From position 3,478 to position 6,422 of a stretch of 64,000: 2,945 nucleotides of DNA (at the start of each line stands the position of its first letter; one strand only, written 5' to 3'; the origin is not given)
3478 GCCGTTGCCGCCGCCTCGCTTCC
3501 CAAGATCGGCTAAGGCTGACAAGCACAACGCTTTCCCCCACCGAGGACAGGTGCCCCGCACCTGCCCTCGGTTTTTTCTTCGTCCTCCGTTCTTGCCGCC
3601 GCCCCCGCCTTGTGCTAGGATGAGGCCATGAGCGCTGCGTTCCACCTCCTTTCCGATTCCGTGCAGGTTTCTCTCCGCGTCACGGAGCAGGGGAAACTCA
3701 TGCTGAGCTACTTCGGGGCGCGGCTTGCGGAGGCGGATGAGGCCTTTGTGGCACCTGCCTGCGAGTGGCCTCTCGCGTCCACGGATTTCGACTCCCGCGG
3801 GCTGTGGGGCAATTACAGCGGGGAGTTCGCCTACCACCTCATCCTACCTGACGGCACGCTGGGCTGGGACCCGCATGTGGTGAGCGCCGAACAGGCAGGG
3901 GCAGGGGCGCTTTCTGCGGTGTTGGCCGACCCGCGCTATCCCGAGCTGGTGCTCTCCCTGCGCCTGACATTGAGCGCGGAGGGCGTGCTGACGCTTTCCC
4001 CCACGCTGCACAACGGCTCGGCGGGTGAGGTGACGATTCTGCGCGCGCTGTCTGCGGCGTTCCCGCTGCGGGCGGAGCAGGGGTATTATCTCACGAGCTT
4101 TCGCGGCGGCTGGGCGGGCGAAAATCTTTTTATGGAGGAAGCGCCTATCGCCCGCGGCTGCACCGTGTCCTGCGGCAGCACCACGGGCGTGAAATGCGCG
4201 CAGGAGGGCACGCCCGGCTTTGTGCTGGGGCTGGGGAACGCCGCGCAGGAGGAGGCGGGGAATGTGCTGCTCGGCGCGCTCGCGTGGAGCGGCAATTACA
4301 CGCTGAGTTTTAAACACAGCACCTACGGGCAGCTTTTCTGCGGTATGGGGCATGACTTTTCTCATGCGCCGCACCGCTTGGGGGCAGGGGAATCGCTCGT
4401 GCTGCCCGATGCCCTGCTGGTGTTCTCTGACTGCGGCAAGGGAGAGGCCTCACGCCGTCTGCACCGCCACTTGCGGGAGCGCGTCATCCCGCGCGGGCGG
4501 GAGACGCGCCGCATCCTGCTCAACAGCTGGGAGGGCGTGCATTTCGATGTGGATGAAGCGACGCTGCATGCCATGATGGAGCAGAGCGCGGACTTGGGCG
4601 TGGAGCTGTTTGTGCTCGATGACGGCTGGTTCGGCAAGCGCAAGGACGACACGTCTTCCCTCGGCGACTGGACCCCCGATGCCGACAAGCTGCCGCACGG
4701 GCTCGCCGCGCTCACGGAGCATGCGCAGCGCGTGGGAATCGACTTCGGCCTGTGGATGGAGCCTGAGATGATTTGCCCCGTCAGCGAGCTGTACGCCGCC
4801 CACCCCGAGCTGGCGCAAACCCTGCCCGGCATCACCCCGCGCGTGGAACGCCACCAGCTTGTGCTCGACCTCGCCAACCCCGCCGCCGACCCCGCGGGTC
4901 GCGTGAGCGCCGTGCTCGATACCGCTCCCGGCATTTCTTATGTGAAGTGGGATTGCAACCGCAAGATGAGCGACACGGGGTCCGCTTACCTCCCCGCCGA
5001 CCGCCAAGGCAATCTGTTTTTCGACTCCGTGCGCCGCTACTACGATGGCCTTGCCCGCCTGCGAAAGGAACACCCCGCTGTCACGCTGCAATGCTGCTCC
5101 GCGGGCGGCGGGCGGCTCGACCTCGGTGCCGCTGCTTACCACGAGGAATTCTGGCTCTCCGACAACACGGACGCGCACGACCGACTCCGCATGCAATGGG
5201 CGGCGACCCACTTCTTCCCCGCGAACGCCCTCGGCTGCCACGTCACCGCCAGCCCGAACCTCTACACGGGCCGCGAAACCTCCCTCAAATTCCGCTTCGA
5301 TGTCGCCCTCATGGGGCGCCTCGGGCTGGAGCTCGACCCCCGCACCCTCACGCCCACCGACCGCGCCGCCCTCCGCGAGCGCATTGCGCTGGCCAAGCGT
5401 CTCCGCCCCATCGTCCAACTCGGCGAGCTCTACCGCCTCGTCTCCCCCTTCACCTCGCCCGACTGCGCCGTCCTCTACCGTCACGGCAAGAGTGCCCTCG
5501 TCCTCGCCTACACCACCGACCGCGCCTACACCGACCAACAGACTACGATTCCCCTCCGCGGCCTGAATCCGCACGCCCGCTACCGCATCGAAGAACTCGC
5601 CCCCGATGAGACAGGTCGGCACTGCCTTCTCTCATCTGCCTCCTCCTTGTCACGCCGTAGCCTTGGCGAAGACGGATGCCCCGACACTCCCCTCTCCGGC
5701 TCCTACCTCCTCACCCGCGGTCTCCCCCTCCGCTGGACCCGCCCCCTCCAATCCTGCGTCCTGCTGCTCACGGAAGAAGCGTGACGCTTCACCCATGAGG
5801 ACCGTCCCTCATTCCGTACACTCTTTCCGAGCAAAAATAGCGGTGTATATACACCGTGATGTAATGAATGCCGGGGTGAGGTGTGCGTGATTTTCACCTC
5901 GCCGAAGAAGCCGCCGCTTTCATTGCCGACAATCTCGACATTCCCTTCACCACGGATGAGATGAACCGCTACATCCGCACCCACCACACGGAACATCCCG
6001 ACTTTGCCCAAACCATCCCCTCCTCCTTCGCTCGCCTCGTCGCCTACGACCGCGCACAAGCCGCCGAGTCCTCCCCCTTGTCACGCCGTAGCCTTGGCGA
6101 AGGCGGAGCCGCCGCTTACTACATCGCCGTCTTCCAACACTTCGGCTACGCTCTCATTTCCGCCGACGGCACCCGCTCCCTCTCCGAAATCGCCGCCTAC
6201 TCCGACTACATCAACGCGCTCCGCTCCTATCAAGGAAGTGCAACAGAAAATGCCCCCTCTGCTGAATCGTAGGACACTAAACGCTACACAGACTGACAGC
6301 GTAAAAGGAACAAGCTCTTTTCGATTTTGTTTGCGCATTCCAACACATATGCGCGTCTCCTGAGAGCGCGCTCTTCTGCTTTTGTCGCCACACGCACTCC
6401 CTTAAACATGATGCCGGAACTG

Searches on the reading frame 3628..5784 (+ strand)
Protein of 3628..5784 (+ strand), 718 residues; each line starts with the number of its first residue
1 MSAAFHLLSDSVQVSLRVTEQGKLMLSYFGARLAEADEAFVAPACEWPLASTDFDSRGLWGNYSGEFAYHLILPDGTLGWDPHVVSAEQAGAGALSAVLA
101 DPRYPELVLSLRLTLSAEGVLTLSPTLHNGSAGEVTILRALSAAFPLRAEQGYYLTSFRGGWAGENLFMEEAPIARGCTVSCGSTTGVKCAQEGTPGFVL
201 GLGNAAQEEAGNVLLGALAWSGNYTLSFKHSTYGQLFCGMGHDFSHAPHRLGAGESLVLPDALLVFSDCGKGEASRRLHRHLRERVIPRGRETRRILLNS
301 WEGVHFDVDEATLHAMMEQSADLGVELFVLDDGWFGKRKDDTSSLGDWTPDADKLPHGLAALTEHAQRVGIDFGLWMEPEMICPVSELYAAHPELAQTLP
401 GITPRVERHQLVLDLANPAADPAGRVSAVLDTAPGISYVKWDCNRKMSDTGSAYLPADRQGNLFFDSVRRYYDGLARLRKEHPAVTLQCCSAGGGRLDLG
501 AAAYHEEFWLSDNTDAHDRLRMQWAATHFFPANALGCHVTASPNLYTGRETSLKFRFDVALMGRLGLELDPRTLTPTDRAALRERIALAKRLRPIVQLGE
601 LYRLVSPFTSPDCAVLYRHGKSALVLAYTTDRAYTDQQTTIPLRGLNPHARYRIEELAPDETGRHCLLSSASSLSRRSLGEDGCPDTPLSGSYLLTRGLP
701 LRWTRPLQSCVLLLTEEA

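Call 28: find_related_loci(query=window:3628-5784:+, collection=genome_contigs, flank=10000)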
Query window:3628-5784:+ (718 aa) in genome_contigs; peptide patterns used: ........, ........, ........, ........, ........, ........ (x = any residue, [..] = any of these).
74 stretches matched a pattern; 16 encode a relative of the query (tblastn E <= 1e-3); 16 distinct loci.
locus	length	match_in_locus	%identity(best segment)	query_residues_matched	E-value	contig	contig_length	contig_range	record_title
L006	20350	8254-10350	89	3-716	0e+0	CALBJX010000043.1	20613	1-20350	MAG TPA_asm: uncultured Verrucomicrobiales bacterium isolate SRR6425802_bin.62_CONCOCT_v1.1_MAG genome assembly, contig:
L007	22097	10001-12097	71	1-716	0e+0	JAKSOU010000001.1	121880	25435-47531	MAG: Akkermansia sp. isolate Horse_feces185 MAG185_1, whole genome shotgun sequence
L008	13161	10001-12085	71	5-716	0e+0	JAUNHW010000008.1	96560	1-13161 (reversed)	MAG: Akkermansia sp. isolate S28M_St_metabat_105 NODE_117_length_96560_cov_13.948334, whole genome shotgun sequence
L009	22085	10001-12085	71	5-718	0e+0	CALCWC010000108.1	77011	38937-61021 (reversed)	MAG TPA_asm: uncultured Verrucomicrobiales bacterium isolate SRR6425801_bin.48_CONCOCT_v1.1_MAG genome assembly, contig:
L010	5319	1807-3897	70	1-716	0e+0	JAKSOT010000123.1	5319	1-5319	MAG: Akkermansia sp. isolate Horse_feces184 MAG184_123, whole genome shotgun sequence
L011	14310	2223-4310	71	3-717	0e+0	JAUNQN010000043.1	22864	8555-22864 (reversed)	MAG: Akkermansia sp. isolate S38M_St_6 NODE_442_length_22864_cov_9.511859, whole genome shotgun sequence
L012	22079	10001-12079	71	5-716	0e+0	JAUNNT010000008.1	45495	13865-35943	MAG: Akkermansia sp. isolate S33M_St_14 NODE_208_length_45495_cov_9.547205, whole genome shotgun sequence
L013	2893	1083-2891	76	5-602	0e+0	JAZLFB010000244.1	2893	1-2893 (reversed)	MAG: Akkermansia sp. isolate T1900045006_TA20190068.MAGScoT_cleanbin_000029 SGB_4364_k141_2420693, whole genome shotgun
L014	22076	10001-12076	62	5-714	0e+0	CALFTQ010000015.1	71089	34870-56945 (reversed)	MAG TPA_asm: uncultured Verrucomicrobiales bacterium isolate SRR6425825_bin.50_CONCOCT_v1.1_MAG genome assembly, contig:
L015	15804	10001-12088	63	3-716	0e+0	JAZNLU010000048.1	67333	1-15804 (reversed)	MAG: Akkermansia sp. isolate T1900044666_TS20190132.MAGScoT_cleanbin_000012 SGB_1564_k141_107856, whole genome shotgun s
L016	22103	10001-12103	58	5-717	0e+0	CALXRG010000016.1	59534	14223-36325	MAG: uncultured Akkermansia sp. isolate BRZ_AB__bin50 genome assembly, contig: BRZ_AB__NODE_584_length_59534_cov_13.9911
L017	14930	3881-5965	55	6-714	0e+0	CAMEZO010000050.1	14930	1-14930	MAG: uncultured bacterium isolate SRR11489792_bin.85_metaWRAP_v1.3_MAG genome assembly, contig: ERZ11466811.5069, whole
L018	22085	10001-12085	53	6-714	0e+0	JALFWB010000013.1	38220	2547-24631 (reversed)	MAG: Akkermansia sp. isolate SUG1064 k141_235968, whole genome shotgun sequence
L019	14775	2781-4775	34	22-656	7e-96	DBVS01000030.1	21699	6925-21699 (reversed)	MAG TPA_asm: Lachnospiraceae bacterium UBA1258 UBA1258_contig_198412, whole genome shotgun sequence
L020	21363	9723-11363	33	106-653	7e-90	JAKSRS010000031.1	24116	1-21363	MAG: Lachnospiraceae bacterium isolate Horse_feces261 MAG261_31, whole genome shotgun sequence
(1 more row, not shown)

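Call 32: search_protein_families(library=pfam, proteins=[L006:10590-11984:+, L006:12870-13580:-, L006:13556-14215:-, L006:14949-15530:-, L006:15969-17771:+, L006:17692-18255:+, L006:18672-19226:-, L006:11988-12329:-, L006:17611-18087:-], max_evalue=0.01)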
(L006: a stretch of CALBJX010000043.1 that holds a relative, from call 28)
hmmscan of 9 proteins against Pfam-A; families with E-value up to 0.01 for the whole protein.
L006:10590-11984:+ (464 aa): 2 families
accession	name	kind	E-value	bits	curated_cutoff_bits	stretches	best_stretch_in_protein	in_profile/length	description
PF10592.14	AIPR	-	2.7e-05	24.5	25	1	54-124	4-76/308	AIPR protein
PF15367.11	CABS1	-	0.0083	15.7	27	0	139-235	289-391/397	Calcium-binding and spermatid-specific protein 1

L006:12870-13580:- (236 aa): 0 families

L006:13556-14215:- (219 aa): 0 families

L006:14949-15530:- (193 aa): 1 family
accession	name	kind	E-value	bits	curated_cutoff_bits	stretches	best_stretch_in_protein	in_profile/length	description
PF09561.16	RE_HpaII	-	3e-22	79.9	25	1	51-188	214-359/359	HpaII restriction endonuclease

L006:15969-17771:+ (600 aa): 0 families

L006:17692-18255:+ (187 aa): 1 family
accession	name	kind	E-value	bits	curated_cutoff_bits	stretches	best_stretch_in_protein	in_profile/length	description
PF06998.16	DUF1307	-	0.0057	17.2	28.3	1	66-133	51-115/123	Protein of unknown function (DUF1307)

L006:18672-19226:- (184 aa): 0 families

L006:11988-12329:- (113 aa): 0 families

L006:17611-18087:- (158 aa): 0 families

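Call 33: search_protein_families(library=padloc, proteins=[L006:10590-11984:+, L006:12870-13580:-, L006:13556-14215:-, L006:14949-15530:-, L006:15969-17771:+, L006:17692-18255:+, L006:18672-19226:-, L006:11988-12329:-, L006:17611-18087:-], max_evalue=0.01)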
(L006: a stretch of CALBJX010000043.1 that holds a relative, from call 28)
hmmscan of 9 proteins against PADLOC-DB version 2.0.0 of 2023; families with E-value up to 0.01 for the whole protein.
L006:10590-11984:+ (464 aa): 0 families

L006:12870-13580:- (236 aa): 0 families

L006:13556-14215:- (219 aa): 0 families

L006:14949-15530:- (193 aa): 1 family
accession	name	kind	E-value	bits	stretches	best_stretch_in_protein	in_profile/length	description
PDLC03563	REase_II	-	5.8e-18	63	1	50-188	217-364/366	Type II restriction enzyme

L006:15969-17771:+ (600 aa): 0 families

L006:17692-18255:+ (187 aa): 0 families

L006:18672-19226:- (184 aa): 0 families

L006:11988-12329:- (113 aa): 0 families

L006:17611-18087:- (158 aa): 0 families

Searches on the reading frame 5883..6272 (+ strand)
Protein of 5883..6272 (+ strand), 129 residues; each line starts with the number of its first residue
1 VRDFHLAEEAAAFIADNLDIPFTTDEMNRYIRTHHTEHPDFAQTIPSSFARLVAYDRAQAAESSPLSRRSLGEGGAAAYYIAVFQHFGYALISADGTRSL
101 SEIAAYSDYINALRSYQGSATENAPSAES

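Call 3: search_protein_families(library=pfam, proteins=[window:5883-6272:+], max_evalue=0.1)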
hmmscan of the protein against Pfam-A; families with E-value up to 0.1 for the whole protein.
window:5883-6272:+ (129 aa): 1 family
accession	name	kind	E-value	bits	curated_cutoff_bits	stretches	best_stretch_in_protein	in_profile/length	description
PF13734.11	Inhibitor_I69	-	0.0023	18.8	25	1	39-108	6-74/98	Spi protease inhibitor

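Call 4: search_protein_families(library=padloc, proteins=[window:5883-6272:+], max_evalue=0.1)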
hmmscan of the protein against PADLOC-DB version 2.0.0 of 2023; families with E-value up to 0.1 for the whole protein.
window:5883-6272:+ (129 aa): 0 families

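Call 27: search_protein_families(library=ncbifam, proteins=[window:5883-6272:+], max_evalue=0.1)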
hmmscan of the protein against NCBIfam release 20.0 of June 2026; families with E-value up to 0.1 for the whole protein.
window:5883-6272:+ (129 aa): 0 families

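Call 68: search_protein_families(library=phrogs, proteins=[window:5883-6272:+], max_evalue=0.01)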
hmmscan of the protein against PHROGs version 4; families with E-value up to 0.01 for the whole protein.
window:5883-6272:+ (129 aa): 0 families
